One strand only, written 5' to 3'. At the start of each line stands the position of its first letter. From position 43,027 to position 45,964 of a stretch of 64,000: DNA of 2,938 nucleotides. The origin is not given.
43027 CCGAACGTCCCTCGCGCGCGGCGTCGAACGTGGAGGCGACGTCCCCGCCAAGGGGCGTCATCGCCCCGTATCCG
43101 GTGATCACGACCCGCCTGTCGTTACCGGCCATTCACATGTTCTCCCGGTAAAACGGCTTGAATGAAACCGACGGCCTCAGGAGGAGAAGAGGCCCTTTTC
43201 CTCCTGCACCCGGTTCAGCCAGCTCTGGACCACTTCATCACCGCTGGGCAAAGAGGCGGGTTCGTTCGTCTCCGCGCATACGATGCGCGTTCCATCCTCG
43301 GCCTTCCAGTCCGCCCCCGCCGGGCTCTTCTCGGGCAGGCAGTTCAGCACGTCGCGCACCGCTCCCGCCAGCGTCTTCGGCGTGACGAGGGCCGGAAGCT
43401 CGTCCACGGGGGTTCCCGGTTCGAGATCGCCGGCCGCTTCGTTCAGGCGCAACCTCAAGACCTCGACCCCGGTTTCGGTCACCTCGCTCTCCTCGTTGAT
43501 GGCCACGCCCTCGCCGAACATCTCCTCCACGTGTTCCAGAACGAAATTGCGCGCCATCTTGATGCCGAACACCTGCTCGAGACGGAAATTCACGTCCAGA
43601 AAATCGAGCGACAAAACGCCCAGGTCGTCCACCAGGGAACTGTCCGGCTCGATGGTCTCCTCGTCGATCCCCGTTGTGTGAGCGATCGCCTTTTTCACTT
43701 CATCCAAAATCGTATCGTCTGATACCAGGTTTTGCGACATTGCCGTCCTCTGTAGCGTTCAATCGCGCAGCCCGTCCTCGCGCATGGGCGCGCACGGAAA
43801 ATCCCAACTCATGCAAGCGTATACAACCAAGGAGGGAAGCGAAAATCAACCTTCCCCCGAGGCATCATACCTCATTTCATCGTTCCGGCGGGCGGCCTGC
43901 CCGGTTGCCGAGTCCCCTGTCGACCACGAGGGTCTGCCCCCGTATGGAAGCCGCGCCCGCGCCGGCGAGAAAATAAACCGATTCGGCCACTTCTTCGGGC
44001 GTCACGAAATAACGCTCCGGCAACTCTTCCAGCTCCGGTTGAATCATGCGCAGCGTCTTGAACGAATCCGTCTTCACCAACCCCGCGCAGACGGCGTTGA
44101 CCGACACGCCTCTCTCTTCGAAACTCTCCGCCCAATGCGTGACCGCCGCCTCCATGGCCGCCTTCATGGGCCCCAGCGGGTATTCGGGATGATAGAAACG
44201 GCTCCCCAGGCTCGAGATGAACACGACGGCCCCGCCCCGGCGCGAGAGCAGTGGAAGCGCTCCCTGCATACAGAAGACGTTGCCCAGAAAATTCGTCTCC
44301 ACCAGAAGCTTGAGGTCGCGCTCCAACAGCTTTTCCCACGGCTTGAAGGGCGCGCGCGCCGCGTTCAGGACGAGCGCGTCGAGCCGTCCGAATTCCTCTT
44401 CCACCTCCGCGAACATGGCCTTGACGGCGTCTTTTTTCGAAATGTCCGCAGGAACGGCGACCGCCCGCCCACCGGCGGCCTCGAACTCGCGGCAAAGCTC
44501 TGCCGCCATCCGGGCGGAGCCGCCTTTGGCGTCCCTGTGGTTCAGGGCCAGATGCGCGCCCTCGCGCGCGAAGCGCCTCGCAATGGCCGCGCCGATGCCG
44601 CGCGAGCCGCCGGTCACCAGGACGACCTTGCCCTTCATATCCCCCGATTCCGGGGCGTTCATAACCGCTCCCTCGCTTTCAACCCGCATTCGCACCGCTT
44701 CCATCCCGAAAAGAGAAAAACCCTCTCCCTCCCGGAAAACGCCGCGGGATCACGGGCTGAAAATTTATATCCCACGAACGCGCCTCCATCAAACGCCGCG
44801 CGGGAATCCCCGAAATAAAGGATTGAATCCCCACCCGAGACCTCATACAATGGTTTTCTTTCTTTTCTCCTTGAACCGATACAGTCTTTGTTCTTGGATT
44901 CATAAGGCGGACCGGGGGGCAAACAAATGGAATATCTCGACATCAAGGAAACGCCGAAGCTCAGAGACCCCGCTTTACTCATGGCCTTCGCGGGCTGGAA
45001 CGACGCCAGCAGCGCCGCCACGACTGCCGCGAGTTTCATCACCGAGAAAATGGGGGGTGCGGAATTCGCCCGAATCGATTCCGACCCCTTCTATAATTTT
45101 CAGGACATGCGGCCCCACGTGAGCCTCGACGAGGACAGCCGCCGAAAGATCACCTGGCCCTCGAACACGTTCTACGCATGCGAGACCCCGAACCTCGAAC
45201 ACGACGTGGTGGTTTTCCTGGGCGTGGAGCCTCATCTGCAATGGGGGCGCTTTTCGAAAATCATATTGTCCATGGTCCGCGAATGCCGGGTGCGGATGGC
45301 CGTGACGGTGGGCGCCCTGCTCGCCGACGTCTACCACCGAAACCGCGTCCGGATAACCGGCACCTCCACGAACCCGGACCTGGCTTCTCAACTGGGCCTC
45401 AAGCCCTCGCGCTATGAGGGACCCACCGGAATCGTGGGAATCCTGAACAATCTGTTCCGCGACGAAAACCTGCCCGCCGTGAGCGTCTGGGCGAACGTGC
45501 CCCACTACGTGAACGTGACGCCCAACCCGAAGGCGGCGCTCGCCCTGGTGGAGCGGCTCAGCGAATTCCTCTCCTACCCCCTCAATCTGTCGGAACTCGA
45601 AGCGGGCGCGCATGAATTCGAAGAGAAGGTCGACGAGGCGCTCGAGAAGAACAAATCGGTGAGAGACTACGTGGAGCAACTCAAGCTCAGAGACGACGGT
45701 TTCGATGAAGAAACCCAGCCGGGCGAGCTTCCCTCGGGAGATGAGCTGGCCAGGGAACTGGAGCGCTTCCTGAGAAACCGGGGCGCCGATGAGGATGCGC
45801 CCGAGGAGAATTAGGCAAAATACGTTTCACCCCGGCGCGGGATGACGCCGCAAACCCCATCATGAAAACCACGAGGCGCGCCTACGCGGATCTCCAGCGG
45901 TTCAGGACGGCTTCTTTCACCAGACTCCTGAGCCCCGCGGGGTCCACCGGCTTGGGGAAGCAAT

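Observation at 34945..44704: Eleven-gene type II FAS/PKS-like operon ending in an LpxL-family acyltransferase: aryl-polyene/xanthomonadin-like machinery without starter or export genes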

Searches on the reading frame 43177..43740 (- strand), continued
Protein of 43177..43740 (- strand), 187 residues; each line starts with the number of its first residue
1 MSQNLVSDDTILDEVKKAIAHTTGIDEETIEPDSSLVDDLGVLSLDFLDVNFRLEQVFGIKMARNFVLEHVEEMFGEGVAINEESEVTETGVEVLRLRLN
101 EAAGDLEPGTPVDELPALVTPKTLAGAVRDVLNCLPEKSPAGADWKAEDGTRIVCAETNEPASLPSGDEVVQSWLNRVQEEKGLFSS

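Call 67: search_protein_representatives(alignment_id=A3)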
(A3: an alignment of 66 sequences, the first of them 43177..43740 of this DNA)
Query: 66 sequences, 187 profile positions. Proteins with E-value up to 0.001 (for the whole library): 4257; up to 1e-10: 562; up to 1e-30: 29. The best 150 are listed.
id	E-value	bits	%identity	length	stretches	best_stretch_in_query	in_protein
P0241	1.8e-84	298.1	-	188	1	1-187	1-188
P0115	6.8e-74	263.6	-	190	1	1-187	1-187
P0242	4.0e-72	257.9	-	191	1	1-184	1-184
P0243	5.9e-62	224.7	-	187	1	8-187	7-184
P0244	1.0e-57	210.9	-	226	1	4-178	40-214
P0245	1.3e-56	207.3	-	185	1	1-183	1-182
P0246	2.6e-51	190.0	-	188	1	1-184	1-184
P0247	8.1e-46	172.1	-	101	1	1-100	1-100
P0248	1.8e-45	170.9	-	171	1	1-124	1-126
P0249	3.1e-44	166.9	-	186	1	6-183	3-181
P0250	3.8e-44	166.6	-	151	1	62-175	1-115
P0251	3.0e-43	163.7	-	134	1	1-103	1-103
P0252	3.7e-42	160.2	-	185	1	1-180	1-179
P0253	1.0e-40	155.5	-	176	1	1-104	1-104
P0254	6.7e-40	152.8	-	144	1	37-127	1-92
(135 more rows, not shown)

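Call 76: search_protein_families(library=pfam, proteins=[L004:13584-15563:+, L004:7945-9114:+, L004:7111-7881:-], max_evalue=0.01)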
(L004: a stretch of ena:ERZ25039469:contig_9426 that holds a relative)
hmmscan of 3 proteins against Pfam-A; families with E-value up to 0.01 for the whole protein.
L004:13584-15563:+ (659 aa): 3 families
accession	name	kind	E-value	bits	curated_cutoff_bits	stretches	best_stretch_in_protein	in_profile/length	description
PF00109.32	ketoacyl-synt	-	3e-25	89.7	20.8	1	7-261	5-249/252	Beta-ketoacyl synthase, N-terminal domain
PF02801.28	Ketoacyl-synt_C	-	9.2e-21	74.5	20.8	1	273-387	2-118/119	Beta-ketoacyl synthase, C-terminal domain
PF08545.16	ACP_syn_III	-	0.0053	17.1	24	0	243-261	46-64/80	3-Oxoacyl-[acyl-carrier-protein (ACP)] synthase III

L004:7945-9114:+ (389 aa): 3 families
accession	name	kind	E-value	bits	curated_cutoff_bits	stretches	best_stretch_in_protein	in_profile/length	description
PF00583.31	Acetyltransf_1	-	3.6e-11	43.8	20.7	1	245-351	24-105/116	Acetyltransferase (GNAT) family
PF13480.13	Acetyltransf_6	-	2.3e-06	28.2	22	0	298-345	89-136/143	Acetyltransferase (GNAT) domain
PF13508.13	Acetyltransf_7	-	0.005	17.6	27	0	257-338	6-62/84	Acetyltransferase (GNAT) domain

L004:7111-7881:- (256 aa): 0 families

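Call 87: list_cluster_members(proteins=[P0115, P0120, P0109, P0101, P0086, P0088, P0064, P0056, P0046, P0027])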
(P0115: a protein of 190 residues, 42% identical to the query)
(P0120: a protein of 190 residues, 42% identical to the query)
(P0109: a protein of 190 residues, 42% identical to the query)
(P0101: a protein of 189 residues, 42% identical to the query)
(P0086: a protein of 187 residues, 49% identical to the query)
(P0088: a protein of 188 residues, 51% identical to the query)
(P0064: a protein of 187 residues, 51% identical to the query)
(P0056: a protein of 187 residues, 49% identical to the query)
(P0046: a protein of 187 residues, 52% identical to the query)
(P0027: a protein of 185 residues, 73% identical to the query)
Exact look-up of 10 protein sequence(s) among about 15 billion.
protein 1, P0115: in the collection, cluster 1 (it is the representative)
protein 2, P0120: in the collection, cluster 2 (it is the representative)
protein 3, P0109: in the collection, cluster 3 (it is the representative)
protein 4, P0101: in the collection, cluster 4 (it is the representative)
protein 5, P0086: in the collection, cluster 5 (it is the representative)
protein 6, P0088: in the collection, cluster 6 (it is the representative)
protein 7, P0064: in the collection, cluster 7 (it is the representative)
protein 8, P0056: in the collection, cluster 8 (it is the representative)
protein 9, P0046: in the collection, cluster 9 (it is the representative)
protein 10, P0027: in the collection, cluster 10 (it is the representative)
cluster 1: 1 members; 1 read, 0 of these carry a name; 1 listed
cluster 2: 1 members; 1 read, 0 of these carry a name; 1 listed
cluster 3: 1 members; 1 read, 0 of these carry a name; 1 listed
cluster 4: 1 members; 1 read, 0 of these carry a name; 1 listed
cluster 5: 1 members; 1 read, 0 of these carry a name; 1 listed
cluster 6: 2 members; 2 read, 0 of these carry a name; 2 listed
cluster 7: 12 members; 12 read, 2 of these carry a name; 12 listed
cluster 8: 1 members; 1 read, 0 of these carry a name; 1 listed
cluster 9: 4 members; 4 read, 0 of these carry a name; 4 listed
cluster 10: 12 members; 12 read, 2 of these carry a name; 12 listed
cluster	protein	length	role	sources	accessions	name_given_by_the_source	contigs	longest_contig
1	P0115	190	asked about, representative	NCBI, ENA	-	-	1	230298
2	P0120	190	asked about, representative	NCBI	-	-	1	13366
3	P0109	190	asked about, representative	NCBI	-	-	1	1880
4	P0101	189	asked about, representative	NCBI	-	-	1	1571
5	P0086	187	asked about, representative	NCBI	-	-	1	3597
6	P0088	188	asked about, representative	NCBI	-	-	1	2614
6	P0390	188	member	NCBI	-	-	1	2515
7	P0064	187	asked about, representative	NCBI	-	-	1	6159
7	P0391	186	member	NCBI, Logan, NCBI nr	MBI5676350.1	MAG: hypothetical protein HZC48_11095 [Nitrospirae bacterium] | hypothetical protein [Nitrospirota bacterium]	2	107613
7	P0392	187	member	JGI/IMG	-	acyl carrier protein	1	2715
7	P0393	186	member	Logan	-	-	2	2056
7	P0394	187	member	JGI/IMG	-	-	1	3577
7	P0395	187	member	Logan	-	-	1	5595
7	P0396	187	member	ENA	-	-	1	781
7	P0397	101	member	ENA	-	-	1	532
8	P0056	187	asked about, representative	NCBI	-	-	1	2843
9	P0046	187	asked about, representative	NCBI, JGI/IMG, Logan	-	-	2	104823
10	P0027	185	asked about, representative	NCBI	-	-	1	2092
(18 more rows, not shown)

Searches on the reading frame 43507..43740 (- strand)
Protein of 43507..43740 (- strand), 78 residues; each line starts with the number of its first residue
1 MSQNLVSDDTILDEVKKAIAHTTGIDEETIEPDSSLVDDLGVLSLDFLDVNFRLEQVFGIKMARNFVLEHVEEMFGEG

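Call 53: search_dna_similar(query=window:43507-43740:-, collection=plasmids, mode=protein, max_evalue=0.001, max_rows=25)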
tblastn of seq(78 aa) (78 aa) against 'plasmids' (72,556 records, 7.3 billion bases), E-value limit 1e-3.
No match.

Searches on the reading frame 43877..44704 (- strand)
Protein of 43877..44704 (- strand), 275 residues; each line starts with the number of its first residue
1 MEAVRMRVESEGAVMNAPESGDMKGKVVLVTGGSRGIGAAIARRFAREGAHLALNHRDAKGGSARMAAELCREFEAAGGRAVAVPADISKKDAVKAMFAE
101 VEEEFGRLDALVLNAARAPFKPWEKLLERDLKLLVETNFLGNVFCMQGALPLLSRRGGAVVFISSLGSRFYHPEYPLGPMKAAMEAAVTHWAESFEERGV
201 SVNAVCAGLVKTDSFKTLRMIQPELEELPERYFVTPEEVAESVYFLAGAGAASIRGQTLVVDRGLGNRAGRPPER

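Call 6: search_protein_families(library=pfam, proteins=[window:43877-44704:-], max_evalue=0.01)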
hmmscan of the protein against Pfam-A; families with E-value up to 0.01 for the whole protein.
window:43877-44704:- (275 aa): 4 families
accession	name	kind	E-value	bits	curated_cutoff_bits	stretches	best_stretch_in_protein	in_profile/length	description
PF13561.12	adh_short_C2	-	1.9e-48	165.6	27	1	35-265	6-235/236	Enoyl-(Acyl carrier protein) reductase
PF00106.31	adh_short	-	6.1e-40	137.2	26.6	1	26-218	1-190/195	short chain dehydrogenase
PF08659.16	KR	-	4.4e-12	46.7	22.6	1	28-144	3-118/180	KR domain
PF01370.27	Epimerase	-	0.0018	18.2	20.9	1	28-102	1-64/240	NAD dependent epimerase/dehydratase family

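Call 7: search_protein_families(library=ncbifam, proteins=[window:43877-44704:-], max_evalue=0.01)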
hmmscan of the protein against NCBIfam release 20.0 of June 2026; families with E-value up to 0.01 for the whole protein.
window:43877-44704:- (275 aa): 234 families (the best 25 are shown)
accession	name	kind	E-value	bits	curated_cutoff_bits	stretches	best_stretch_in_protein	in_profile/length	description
NF005975.0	PRK08063.1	equivalog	3.2e-53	180.6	328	1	23-265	2-246/250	enoyl-[acyl-carrier-protein] reductase FabL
NF005559.1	PRK07231.1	subfamily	3.4e-43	147.9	215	1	23-264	2-246/249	glucose 1-dehydrogenase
NF009468.0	PRK12826.1-4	equivalog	9.2e-40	136.9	318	1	22-264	4-246/256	SDR family oxidoreductase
NF052558.1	MBtsdlDhBudC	equivalog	3.9e-39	134.7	270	1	24-272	2-248/250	meso-2,3-butanediol dehydrogenase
NF009466.0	PRK12826.1-2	subfamily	4.5e-37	127.9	222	1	25-264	3-243/248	3-oxoacyl-ACP reductase FabG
NF004778.0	PRK06124.1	equivalog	3.2e-35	121.8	303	1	22-266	8-253/256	SDR family oxidoreductase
NF004198.0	PRK05653.1-3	equivalog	4.1e-35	121.4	296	1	23-264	5-245/248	3-oxoacyl-ACP reductase FabG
NF005893.0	PRK07856.1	equivalog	7.1e-35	120.5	255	1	21-264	5-240/255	SDR family oxidoreductase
NF005067.0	PRK06484.1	equivalog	8.3e-35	120.3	713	1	13-265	263-511/524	short chain dehydrogenase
NF009469.0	PRK12826.1-5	equivalog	9.5e-35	120.2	489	1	21-264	12-256/269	SDR family oxidoreductase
NF005075.0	PRK06500.1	equivalog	1.2e-34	119.8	336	1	23-267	4-248/249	SDR family oxidoreductase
TIGR01830.1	3oxo_ACP_reduc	equivalog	1.8e-34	119.5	297.75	1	28-265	1-238/239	3-oxoacyl-[acyl-carrier-protein] reductase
TIGR03971.1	SDR_subfam_1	subfamily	6.9e-34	117.4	300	1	23-265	1-268/271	mycofactocin-coupled SDR family oxidoreductase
NF005853.0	PRK07774.1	equivalog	1.7e-33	116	303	1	22-265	3-246/250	SDR family oxidoreductase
NF053807.1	RhamDHLra1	equivalog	2.6e-33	115.8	400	1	24-265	3-247/252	L-rhamnose 1-dehydrogenase Lra1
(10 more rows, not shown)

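Call 41: search_solved_structures(query=window:43877-44662:-, max_evalue=1e-25, show_alignments=1)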
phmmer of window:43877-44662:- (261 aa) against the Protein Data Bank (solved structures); distinct sequences matched with E-value up to 1e-25: 20.
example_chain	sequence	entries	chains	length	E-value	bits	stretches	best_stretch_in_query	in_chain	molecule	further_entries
3oic_A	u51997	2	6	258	3.5e-35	125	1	11-250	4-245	Enoyl-[acyl-carrier-protein] reductase [NADPH]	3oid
3u5t_A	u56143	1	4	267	6.3e-30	107.8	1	11-250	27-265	3-oxoacyl-[acyl-carrier-protein] reductase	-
6t6n_A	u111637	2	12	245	1.7e-29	106.3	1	10-250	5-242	3-oxoacyl-[acyl-carrier protein] reductase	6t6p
3sj7_A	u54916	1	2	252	1.8e-29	106.2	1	12-251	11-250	3-oxoacyl-(Acyl-carrier-protein) reductase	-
7tzp_A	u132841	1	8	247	1.9e-29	106.2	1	10-250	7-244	3-oxoacyl-ACP reductase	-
4dml_A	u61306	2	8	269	1.9e-29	106.2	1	11-251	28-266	3-oxoacyl-[acyl-carrier-protein] reductase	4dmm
3osu_A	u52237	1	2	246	2.7e-29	105.7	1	12-251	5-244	3-oxoacyl-[acyl-carrier-protein] reductase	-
4e3z_A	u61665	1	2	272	5e-29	104.8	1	12-249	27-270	Putative oxidoreductase protein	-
4iqg_C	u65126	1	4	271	2e-28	102.8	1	9-247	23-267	Short-chain dehydrogenase/reductase SDR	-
2hq1_A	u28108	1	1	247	1.3e-27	100.1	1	9-251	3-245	Glucose/ribitol dehydrogenase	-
3woh_A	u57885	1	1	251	1.9e-27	99.6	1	7-251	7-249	SiaM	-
9ng1_A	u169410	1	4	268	3.4e-27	98.8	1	8-251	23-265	2,3-dihydroxy-2,3-dihydro-p-cumate dehydrogenase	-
7b81_A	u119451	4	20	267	3.5e-27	98.8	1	11-251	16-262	Short-chain dehydrogenase/reductase SDR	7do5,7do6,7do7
4mow_A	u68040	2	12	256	5.1e-27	98.2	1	8-251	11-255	Glucose 1-dehydrogenase | Putative glucose 1-dehydrogenase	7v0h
4rzh_A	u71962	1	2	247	1e-26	97.2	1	11-251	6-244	3-oxoacyl-[acyl-carrier protein] reductase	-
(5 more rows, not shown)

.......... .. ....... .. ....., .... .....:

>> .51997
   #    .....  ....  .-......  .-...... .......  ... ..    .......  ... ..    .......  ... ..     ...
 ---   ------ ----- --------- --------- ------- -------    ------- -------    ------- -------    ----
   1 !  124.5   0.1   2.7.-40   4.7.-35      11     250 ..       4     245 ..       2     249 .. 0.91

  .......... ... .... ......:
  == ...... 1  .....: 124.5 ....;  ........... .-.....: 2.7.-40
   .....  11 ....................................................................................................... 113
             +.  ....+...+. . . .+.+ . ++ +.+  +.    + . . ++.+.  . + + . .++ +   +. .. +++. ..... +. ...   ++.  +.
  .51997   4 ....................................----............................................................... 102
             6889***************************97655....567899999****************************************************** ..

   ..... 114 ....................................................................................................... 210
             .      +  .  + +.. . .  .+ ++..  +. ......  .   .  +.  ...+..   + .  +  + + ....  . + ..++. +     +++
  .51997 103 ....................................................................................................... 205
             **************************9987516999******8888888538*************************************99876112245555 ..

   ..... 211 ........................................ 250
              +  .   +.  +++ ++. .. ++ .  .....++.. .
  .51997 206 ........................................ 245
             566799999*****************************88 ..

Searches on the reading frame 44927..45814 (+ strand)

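Call 9: search_protein_families(library=pfam, proteins=[window:44927-45814:+], max_evalue=0.01)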
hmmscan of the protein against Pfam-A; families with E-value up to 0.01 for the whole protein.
window:44927-45814:+ (295 aa): 1 family
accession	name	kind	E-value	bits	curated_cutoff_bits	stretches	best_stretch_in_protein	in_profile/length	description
PF09754.15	PAC2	-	2.8e-53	181.4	25.8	1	20-238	1-214/215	PAC2 family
